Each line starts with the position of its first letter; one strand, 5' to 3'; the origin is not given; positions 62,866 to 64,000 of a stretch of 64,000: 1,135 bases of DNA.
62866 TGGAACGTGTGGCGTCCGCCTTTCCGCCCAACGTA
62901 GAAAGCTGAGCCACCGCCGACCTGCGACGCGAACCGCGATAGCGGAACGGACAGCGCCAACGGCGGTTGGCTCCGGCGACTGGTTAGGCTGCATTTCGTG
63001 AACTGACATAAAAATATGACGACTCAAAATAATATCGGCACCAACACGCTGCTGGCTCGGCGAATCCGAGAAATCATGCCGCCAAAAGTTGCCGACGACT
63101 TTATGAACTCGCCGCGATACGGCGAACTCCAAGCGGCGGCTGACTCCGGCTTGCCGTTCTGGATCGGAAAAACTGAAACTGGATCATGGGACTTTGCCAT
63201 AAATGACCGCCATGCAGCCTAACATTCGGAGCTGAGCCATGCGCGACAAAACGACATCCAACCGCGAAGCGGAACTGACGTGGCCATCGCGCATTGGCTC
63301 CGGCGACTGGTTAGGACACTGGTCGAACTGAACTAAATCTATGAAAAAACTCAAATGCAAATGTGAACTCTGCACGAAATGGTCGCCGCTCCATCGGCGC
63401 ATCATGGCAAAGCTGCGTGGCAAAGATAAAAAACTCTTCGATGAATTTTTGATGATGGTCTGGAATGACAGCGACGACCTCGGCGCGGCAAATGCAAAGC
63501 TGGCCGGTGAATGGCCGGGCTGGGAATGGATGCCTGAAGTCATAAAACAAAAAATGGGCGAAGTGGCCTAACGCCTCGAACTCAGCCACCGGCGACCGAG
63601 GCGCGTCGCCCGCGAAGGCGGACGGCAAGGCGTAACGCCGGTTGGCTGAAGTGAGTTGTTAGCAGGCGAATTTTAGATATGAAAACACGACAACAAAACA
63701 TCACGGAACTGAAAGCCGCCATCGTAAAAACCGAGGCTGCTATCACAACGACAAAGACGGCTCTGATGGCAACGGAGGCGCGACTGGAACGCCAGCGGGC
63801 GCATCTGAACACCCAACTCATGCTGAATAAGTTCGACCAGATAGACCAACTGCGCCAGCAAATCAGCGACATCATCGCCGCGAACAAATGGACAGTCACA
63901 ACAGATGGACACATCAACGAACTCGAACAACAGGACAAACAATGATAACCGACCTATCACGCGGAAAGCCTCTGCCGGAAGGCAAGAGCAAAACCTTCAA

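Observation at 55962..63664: Integron-like array of about 20 attC-like folded sites separating small phage genes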

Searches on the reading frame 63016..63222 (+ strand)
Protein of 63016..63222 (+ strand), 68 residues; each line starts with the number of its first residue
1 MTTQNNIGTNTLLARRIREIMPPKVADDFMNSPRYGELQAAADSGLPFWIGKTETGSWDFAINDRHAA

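Call 94: find_encoding_contigs(protein=window:63016-63222:+, flank=2000, max_places=10)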
Protein window:63016-63222:+ (68 aa): 9 contigs read that carry it; 9 places shown.
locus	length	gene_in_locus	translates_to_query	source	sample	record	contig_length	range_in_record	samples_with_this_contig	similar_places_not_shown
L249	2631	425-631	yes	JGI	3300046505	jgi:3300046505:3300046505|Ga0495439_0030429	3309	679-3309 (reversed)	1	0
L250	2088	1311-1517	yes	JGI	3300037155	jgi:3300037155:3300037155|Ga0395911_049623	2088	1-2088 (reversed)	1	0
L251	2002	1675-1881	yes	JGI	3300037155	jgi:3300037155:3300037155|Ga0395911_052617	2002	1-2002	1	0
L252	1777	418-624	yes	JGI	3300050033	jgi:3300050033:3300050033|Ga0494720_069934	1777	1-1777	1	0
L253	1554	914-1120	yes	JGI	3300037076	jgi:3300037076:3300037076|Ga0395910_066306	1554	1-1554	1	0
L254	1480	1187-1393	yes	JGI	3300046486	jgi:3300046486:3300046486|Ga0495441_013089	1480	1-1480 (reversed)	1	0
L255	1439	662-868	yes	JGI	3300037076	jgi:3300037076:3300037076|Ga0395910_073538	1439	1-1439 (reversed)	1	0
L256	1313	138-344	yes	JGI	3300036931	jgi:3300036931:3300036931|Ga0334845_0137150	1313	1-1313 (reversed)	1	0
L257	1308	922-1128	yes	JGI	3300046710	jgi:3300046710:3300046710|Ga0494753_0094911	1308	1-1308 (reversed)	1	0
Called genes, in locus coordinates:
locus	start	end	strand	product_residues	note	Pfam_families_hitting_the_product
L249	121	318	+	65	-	-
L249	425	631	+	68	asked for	-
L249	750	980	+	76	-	-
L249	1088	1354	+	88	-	-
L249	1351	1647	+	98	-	-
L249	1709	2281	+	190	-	-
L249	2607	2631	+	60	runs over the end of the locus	-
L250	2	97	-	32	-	?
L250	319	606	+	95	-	-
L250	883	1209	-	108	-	-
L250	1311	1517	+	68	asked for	-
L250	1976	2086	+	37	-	?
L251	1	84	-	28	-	?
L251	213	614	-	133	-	-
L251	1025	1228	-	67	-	-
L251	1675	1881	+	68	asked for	-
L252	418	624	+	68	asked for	-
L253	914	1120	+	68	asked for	-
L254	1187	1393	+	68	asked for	-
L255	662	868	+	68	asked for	-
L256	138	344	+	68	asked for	-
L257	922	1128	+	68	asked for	-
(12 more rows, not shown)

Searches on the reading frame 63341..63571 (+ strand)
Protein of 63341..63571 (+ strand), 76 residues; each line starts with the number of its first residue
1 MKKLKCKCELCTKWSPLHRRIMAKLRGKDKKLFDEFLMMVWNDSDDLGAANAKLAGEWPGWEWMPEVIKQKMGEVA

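Call 83: find_encoding_contigs(protein=window:63341-63571:+, flank=2500, max_places=10)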
Protein window:63341-63571:+ (76 aa): 5 contigs read that carry it; 5 places shown.
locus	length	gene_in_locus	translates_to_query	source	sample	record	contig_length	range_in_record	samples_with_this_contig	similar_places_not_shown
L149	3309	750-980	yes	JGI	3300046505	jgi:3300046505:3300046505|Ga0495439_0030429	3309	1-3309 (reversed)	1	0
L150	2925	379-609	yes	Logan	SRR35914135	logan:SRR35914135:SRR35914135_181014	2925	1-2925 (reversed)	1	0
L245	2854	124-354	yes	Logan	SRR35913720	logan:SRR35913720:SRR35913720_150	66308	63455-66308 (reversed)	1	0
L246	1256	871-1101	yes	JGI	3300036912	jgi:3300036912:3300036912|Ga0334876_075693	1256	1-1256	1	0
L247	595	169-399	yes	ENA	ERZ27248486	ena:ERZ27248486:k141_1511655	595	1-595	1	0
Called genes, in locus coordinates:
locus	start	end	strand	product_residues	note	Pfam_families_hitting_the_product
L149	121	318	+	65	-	-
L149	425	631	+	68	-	-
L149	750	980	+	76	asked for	-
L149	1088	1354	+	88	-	-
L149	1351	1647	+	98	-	-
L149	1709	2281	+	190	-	-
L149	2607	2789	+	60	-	-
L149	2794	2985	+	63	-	-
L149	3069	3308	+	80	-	?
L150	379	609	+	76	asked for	-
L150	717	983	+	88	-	-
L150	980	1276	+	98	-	-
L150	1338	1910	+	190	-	-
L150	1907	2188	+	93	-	-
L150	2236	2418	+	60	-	-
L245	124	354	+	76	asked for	-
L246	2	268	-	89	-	?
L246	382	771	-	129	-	-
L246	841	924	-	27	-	-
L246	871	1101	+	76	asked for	-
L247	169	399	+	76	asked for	-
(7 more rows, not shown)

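Call 93: list_cluster_members(proteins=[window:63341-63571:+, window:61278-61541:+, window:63679-63945:+, window:63016-63222:+, window:62046-62909:+, window:59743-60303:+, window:58723-59214:+])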
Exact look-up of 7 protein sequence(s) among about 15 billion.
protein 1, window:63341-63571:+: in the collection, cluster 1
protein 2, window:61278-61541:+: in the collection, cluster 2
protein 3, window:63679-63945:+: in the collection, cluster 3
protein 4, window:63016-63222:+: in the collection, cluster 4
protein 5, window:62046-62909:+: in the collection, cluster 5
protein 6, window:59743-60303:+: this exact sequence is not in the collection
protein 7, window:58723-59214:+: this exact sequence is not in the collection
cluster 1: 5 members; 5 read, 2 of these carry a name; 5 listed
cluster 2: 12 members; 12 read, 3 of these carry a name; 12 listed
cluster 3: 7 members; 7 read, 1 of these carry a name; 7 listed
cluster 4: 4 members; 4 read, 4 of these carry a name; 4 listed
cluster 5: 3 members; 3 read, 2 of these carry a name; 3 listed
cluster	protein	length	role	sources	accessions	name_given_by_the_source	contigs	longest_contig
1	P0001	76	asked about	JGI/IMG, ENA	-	hypothetical protein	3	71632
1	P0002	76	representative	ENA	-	-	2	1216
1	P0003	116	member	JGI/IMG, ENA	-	hypothetical protein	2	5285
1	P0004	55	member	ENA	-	-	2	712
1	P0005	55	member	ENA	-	-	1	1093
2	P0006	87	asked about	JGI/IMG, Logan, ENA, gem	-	hypothetical protein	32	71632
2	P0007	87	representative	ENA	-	-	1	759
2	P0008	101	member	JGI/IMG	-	hypothetical protein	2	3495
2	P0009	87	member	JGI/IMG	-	hypothetical protein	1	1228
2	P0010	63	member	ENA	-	-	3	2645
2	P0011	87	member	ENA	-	-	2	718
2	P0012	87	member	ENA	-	-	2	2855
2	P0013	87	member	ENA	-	-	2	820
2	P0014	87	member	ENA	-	-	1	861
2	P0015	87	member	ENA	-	-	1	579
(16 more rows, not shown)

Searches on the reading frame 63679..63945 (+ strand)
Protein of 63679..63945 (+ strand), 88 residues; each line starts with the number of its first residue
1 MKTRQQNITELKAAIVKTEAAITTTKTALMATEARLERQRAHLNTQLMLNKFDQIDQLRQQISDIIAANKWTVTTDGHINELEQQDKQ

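Call 40: find_encoding_contigs(protein=window:63679-63945:+, flank=10000, max_places=6)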
Protein window:63679-63945:+ (88 aa): 4 contigs read that carry it; 4 places shown.
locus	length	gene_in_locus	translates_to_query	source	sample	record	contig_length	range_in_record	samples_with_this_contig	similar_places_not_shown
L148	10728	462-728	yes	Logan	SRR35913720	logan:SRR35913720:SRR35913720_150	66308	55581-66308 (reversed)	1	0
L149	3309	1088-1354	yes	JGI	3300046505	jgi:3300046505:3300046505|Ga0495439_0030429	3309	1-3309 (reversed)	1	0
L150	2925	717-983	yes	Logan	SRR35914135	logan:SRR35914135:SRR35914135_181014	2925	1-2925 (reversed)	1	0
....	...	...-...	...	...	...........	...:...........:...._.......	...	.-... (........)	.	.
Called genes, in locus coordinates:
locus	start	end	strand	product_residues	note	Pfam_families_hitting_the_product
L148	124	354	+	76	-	-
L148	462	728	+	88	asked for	-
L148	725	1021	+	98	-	-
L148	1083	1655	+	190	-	-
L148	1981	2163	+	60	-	-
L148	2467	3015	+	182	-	-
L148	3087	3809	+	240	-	-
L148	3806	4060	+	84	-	-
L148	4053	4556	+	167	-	-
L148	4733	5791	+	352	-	PF00712:DNA_pol3_beta, PF02767:DNA_pol3_beta_2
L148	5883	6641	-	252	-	PF00112:Peptidase_C1, PF13529:Peptidase_C39_2 (weak)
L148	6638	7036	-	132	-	-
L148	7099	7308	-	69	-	-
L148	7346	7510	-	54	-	-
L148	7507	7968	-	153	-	-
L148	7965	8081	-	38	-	-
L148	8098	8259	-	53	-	-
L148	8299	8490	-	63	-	-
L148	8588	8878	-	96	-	-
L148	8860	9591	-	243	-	-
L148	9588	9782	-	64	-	-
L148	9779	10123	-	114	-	-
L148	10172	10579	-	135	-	-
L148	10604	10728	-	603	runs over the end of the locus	-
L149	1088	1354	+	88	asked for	-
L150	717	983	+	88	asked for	-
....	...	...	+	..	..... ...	-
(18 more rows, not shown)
